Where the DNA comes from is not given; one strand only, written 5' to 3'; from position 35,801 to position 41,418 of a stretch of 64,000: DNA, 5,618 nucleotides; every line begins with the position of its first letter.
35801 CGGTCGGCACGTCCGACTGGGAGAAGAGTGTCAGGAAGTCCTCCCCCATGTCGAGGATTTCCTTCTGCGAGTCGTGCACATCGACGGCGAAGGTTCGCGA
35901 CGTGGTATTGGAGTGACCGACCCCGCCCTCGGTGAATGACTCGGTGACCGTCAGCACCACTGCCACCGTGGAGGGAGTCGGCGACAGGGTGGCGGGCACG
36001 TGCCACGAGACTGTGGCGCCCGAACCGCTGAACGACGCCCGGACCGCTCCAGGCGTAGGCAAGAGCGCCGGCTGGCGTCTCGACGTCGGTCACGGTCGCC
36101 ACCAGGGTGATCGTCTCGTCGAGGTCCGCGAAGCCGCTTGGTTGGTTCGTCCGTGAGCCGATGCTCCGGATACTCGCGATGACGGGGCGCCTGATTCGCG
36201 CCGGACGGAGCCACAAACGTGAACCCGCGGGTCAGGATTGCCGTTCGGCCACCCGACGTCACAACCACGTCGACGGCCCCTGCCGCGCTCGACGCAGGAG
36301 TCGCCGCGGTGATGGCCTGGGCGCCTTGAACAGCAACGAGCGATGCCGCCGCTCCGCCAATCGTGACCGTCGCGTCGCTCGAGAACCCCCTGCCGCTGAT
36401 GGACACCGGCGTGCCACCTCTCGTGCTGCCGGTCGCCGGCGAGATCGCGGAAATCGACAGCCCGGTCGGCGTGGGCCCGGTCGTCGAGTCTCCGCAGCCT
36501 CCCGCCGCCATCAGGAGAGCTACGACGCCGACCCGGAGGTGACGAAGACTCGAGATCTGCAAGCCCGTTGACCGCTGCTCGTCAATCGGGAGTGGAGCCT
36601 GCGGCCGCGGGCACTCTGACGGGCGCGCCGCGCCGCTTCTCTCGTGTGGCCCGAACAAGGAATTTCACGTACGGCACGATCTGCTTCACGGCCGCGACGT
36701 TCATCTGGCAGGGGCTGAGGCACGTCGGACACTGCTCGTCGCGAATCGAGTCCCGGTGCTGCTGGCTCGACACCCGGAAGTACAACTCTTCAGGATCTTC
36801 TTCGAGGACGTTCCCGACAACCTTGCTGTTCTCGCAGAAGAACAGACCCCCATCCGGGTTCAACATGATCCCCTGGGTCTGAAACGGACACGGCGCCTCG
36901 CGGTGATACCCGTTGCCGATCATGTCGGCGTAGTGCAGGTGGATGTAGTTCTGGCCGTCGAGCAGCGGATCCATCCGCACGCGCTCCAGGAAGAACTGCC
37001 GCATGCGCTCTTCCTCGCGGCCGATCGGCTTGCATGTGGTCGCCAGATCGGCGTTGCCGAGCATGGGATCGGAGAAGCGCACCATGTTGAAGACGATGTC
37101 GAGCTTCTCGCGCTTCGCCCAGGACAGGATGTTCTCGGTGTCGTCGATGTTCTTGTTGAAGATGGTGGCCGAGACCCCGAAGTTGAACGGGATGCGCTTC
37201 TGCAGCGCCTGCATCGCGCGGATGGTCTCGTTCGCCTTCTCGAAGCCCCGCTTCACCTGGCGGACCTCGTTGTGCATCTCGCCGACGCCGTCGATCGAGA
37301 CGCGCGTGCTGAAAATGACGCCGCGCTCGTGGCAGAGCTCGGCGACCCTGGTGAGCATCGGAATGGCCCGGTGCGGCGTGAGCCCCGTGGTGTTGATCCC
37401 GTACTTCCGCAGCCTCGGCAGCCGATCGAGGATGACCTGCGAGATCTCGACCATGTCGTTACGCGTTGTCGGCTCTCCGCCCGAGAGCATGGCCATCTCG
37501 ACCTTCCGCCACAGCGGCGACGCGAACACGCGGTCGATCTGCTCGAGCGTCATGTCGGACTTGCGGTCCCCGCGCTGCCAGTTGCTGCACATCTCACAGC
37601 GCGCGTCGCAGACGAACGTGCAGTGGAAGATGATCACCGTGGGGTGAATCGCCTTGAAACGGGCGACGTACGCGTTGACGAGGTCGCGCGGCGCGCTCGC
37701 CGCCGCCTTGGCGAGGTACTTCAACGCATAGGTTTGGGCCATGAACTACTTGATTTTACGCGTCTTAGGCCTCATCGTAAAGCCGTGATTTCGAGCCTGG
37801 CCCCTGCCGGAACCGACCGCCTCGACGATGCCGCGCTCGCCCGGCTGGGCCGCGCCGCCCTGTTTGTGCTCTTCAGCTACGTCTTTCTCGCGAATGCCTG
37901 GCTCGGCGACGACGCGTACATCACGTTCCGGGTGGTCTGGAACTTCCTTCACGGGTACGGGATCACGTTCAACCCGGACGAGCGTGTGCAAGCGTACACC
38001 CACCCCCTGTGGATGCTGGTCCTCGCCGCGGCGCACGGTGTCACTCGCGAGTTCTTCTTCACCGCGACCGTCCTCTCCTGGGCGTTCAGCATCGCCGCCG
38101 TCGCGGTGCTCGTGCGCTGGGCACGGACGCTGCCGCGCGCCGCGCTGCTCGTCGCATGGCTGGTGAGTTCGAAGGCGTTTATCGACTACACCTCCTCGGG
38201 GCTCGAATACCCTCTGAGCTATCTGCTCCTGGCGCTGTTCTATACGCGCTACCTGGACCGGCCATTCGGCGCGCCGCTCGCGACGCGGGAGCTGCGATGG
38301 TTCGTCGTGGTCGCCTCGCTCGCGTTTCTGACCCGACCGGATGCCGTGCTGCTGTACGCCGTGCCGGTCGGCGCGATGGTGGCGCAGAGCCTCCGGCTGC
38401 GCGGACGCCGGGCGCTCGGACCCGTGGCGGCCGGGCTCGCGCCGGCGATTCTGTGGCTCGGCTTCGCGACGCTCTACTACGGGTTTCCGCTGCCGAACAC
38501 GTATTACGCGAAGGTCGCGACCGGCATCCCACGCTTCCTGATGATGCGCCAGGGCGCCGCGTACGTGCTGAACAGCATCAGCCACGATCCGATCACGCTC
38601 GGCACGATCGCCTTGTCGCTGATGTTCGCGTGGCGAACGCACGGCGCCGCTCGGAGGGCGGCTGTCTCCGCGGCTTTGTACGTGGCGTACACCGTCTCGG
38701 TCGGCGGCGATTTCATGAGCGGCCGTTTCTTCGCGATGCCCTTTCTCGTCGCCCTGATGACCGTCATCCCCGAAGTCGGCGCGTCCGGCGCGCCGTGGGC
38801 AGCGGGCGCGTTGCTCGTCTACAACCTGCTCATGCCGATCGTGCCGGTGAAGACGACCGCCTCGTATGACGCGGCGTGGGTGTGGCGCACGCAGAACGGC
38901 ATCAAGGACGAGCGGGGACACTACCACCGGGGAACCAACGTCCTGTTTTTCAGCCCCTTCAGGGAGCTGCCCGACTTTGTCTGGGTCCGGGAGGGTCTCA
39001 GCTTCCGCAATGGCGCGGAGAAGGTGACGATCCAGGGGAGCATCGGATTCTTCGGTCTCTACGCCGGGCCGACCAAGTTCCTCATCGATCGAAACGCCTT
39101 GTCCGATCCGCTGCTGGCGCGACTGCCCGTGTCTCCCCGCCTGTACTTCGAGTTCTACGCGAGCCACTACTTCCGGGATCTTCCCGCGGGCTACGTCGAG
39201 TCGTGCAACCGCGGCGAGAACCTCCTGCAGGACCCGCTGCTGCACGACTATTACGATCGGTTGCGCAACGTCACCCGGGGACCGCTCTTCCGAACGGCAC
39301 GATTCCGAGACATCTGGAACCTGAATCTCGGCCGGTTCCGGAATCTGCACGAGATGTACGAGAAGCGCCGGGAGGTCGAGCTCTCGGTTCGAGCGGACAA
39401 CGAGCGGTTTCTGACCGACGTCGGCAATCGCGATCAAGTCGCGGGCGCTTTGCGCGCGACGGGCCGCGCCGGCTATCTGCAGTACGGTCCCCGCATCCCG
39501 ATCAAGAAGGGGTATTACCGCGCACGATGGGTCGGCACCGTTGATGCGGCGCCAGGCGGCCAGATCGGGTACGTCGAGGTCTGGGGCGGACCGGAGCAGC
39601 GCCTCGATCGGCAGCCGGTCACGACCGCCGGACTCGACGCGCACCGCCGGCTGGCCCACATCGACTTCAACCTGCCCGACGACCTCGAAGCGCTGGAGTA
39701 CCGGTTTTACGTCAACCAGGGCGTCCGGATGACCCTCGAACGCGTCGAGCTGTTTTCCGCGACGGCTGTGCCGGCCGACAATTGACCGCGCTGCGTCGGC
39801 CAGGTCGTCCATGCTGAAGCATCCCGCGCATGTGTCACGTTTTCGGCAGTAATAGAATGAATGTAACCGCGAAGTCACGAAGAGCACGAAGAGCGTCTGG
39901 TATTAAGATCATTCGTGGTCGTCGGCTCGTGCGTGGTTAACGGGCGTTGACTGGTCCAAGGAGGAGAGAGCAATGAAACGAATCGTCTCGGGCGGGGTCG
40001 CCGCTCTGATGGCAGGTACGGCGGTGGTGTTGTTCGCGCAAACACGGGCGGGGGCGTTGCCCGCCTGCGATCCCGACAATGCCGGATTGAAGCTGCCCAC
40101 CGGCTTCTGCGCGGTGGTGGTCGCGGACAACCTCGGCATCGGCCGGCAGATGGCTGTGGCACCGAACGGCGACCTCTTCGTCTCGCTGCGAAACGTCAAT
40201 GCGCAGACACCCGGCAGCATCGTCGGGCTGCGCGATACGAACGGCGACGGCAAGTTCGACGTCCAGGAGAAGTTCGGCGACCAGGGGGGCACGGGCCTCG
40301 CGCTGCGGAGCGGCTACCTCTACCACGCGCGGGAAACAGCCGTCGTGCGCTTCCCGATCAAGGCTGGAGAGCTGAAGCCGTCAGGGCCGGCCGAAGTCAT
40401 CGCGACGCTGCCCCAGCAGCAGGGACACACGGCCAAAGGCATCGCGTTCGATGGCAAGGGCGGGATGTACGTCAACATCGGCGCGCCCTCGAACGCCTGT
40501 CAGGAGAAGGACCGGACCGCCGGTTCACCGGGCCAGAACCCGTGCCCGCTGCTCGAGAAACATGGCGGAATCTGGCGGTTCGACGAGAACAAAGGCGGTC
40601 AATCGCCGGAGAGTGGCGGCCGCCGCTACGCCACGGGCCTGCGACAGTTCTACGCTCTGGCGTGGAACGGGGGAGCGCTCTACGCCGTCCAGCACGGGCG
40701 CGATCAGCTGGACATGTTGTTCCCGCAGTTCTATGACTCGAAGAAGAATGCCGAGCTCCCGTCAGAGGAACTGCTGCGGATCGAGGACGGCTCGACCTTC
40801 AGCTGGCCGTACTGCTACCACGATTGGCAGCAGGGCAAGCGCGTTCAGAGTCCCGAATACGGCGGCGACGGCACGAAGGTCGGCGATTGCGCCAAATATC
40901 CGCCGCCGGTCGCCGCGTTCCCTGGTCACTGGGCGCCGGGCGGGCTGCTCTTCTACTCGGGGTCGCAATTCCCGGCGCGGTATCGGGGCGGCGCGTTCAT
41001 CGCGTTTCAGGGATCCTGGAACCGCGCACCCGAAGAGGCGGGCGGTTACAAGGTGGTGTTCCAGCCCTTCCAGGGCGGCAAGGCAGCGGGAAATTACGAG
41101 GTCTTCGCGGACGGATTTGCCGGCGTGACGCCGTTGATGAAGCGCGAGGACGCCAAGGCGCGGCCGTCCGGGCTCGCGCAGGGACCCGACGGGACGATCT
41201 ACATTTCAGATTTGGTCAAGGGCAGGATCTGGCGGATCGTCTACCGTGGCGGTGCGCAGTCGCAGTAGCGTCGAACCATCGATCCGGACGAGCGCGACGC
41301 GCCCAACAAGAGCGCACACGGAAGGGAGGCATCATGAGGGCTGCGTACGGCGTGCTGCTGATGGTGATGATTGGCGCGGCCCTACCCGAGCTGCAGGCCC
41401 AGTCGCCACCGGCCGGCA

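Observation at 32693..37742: Intact operon: radical SAM/SPASM, IPT/TIG lipoprotein, CofD/YvcK-like::GT2-like fusion, nucleotidyltransferase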

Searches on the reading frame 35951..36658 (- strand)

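Call 3: search_protein_families(library=pfam, proteins=[window:35951-36658:-], max_evalue=0.01)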
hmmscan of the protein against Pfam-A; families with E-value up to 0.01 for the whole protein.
window:35951-36658:- (235 aa): 1 family
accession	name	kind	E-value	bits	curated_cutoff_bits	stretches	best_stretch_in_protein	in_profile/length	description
PF01833.30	TIG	-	1.5e-13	50.9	20.9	1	68-148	2-82/84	IPT/TIG domain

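Call 4: search_protein_families(library=ncbifam, proteins=[window:35951-36658:-], max_evalue=0.01)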
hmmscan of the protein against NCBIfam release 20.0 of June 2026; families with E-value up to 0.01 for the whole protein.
window:35951-36658:- (235 aa): 1 family
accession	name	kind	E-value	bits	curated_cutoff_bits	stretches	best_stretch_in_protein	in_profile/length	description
NF058597.1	CoaZ_rpt_PGGG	domain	1.3e-06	28.3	30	1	68-137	4-75/88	choice-of-anchor Z repeating domain-containing protein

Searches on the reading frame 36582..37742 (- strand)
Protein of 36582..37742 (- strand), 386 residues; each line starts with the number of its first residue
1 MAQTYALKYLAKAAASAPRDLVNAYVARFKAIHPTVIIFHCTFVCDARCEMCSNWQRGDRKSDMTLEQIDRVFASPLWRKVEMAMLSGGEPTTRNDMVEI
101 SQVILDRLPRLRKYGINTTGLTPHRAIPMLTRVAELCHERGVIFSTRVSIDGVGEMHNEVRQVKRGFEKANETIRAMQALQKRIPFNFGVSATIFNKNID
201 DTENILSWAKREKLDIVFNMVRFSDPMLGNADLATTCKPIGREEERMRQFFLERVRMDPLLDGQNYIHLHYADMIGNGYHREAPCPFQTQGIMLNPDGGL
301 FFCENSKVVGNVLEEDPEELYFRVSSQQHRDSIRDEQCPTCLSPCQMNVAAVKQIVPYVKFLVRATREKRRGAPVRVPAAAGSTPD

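Call 3: search_protein_families(library=pfam, proteins=[window:36582-37742:-], max_evalue=0.01)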
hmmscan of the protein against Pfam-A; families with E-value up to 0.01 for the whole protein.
window:36582-37742:- (386 aa): 2 families
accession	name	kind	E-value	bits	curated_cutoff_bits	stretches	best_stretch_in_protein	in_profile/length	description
PF04055.27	Radical_SAM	-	1.7e-12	48.3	29.5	1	42-208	4-165/166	Radical SAM superfamily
PF13186.11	SPASM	-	0.0063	17.2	21.5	0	285-341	1-66/67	Iron-sulfur cluster-binding domain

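Call 4: search_protein_families(library=ncbifam, proteins=[window:36582-37742:-], max_evalue=0.01)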
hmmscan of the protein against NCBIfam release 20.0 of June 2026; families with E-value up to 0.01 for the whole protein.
window:36582-37742:- (386 aa): 44 families (the best 25 are shown)
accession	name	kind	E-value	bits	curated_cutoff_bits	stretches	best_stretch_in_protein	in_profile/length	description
TIGR03961.1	rSAM_PTO1314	hypoth_equivalog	3.5e-15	56.1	306.05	1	40-217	28-184/332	PTO1314 family radical SAM protein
TIGR04054.1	rSAM_NirJ1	equivalog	3.5e-14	52.2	650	1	34-217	35-205/387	putative heme d1 biosynthesis radical SAM protein NirJ1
TIGR04133.1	rSAM_w_lipo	hypoth_equivalog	9.8e-13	47.7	425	1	27-203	15-183/350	TIGR04133 family radical SAM/SPASM protein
TIGR04051.1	rSAM_NirJ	equivalog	1.4e-11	44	515.45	1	36-216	3-170/354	heme d1 biosynthesis radical SAM protein NirJ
TIGR04053.2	TIGR04053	equivalog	2.9e-10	40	395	1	33-212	6-176/366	TIGR04053 family radical SAM/SPASM domain-containing protein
TIGR04546.1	rSAM_ahbC_deAc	equivalog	3.8e-10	39.1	650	1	26-213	30-204/390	12,18-didecarboxysiroheme deacetylase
TIGR04311.1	rSAM_Geo_metal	subfamily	4.5e-10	39.2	400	1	34-217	2-182/423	radical SAM/SPASM family putative metalloenzyme maturase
TIGR04250.1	SCM_rSAM_ScmE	equivalog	5.8e-10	38.6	400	1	39-206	7-162/358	SynChlorMet cassette radical SAM/SPASM protein ScmE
TIGR03962.1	mycofact_rSAM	equivalog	8.9e-10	38.2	265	1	34-315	11-275/339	mycofactocin radical SAM maturase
NF050035.1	rSAM_WgK_link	exception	9.3e-09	34.7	650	1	33-219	7-179/367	radical SAM/SPASM peptide maturase WgkB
TIGR04347.1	pseudo_SAM_Halo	equivalog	1.5e-08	34.4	525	1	35-214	38-204/390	TIGR04347 family pseudo-SAM/SPASM protein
NF041298.1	rSAM_mat_DynA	equivalog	1.6e-08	33.9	450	1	38-341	4-311/356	dynobactin maturation radical SAM/SPASM protein DynA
TIGR02109.1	PQQ_syn_pqqE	equivalog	1.7e-08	33.8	381.35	1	33-211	5-171/358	pyrroloquinoline quinone biosynthesis protein PqqE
NF045646.2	rSAM_Se_TrsS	equivalog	2.2e-08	33.1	490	1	36-181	87-223/441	radical SAM (seleno)protein TrsS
TIGR04261.1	rSAM_GlyRichRpt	subfamily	2.5e-08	33.3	310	1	42-220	4-185/363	cyclophane-forming radical SAM/SPASM peptide maturase GrrM/OscB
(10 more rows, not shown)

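Call 47: search_solved_structures(query=window:36582-37742:-, max_evalue=0.001, show_alignments=1)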
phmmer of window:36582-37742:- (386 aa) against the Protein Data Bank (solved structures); distinct sequences matched with E-value up to 0.001: 1.
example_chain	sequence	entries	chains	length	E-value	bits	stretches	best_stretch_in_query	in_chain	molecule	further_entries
6c8v_A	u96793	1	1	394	0.00061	21.9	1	34-102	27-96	Coenzyme PQQ synthesis protein E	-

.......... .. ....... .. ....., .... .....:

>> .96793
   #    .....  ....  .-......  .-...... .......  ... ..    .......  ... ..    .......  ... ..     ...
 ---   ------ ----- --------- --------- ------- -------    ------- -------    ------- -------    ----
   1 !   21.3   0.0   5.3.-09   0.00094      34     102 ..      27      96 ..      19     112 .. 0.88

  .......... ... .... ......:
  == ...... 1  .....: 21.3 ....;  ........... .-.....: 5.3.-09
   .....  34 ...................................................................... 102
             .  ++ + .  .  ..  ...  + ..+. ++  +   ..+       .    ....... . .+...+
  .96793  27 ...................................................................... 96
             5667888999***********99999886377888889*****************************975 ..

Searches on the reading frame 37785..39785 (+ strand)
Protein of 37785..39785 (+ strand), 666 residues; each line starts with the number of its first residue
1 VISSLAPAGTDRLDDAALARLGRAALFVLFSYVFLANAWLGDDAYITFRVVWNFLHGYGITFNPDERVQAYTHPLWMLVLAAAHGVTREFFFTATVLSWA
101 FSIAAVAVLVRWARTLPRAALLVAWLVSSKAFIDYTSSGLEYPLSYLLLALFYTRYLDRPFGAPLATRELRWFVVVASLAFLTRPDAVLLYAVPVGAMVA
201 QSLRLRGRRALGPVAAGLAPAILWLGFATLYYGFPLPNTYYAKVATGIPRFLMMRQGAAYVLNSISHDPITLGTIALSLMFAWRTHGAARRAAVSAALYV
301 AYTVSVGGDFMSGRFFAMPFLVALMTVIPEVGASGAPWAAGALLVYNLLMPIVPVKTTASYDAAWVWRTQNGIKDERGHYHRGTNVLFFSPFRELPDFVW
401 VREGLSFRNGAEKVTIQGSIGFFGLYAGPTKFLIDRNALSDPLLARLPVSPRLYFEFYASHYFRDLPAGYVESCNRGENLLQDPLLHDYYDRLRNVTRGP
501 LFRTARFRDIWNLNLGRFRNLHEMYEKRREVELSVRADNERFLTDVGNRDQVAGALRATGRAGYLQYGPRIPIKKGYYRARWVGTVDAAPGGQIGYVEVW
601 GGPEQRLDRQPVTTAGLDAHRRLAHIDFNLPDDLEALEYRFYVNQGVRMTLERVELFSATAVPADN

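Call 3: search_protein_families(library=pfam, proteins=[window:37785-39785:+], max_evalue=0.01)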
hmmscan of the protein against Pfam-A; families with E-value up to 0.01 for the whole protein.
window:37785-39785:+ (666 aa): 0 families

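Call 4: search_protein_families(library=ncbifam, proteins=[window:37785-39785:+], max_evalue=0.01)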
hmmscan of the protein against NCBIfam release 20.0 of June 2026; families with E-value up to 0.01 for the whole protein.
window:37785-39785:+ (666 aa): 1 family
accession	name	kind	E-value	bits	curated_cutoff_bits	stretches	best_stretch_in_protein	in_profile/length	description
NF041481.1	beta_arabfuran_tase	equivalog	3.3e-11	42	1050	1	25-264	12-269/633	terminal beta-(1->2)-arabinofuranosyltransferase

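Call 77: search_solved_structures(query=window:37785-39785:+, max_evalue=1, show_alignments=1)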
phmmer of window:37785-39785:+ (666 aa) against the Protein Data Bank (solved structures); distinct sequences matched with E-value up to 1: 1.
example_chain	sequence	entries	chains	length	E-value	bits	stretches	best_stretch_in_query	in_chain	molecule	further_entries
9dlf_C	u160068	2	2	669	4.2e-10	42.1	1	28-346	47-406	Arabinosyltransferase AftB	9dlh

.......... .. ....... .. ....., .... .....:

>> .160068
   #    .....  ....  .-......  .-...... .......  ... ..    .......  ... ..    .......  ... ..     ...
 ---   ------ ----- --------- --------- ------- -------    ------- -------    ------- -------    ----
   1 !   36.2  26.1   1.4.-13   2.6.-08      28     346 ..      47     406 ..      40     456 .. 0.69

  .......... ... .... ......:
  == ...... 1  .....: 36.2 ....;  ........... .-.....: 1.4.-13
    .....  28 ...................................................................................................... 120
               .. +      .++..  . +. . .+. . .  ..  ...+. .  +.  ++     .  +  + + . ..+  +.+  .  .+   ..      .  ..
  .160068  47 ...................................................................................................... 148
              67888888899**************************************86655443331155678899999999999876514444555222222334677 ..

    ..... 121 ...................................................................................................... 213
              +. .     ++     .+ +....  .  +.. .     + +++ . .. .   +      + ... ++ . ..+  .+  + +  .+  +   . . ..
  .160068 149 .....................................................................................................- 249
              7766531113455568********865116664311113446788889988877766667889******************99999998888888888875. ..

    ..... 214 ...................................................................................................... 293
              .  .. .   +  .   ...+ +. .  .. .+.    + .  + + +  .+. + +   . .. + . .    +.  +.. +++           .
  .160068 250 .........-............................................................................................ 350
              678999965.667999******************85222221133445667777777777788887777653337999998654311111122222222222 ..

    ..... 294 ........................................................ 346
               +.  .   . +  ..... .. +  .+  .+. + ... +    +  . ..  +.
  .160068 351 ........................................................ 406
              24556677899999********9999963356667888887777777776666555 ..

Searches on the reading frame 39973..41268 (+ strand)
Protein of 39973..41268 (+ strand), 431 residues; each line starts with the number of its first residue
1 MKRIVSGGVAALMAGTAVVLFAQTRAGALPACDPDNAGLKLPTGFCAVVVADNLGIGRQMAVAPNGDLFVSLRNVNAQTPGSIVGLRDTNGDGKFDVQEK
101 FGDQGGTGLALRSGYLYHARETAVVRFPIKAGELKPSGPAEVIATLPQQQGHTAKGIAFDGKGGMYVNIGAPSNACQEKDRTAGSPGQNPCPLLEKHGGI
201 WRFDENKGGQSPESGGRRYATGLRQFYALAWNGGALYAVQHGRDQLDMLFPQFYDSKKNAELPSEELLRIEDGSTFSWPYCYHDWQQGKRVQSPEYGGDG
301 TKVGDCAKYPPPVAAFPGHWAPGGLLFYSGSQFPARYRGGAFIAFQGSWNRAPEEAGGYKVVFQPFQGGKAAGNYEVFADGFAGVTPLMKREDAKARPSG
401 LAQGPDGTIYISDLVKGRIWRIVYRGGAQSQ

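Call 16: search_protein_families(library=pfam, proteins=[window:39973-41268:+], max_evalue=0.01)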
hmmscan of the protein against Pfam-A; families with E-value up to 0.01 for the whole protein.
window:39973-41268:+ (431 aa): 3 families
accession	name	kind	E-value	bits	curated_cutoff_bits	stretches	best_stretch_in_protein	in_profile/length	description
PF07995.17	GSDH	-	7.7e-08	32.4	25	1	119-344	79-276/332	Glucose / Sorbosone dehydrogenase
PF23500.1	DUF7133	-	7.4e-07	29.2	27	0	388-417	321-350/385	Domain of unknown function (DUF7133)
PF01436.27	NHL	-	0.0025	18.2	20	0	397-420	3-26/28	NHL repeat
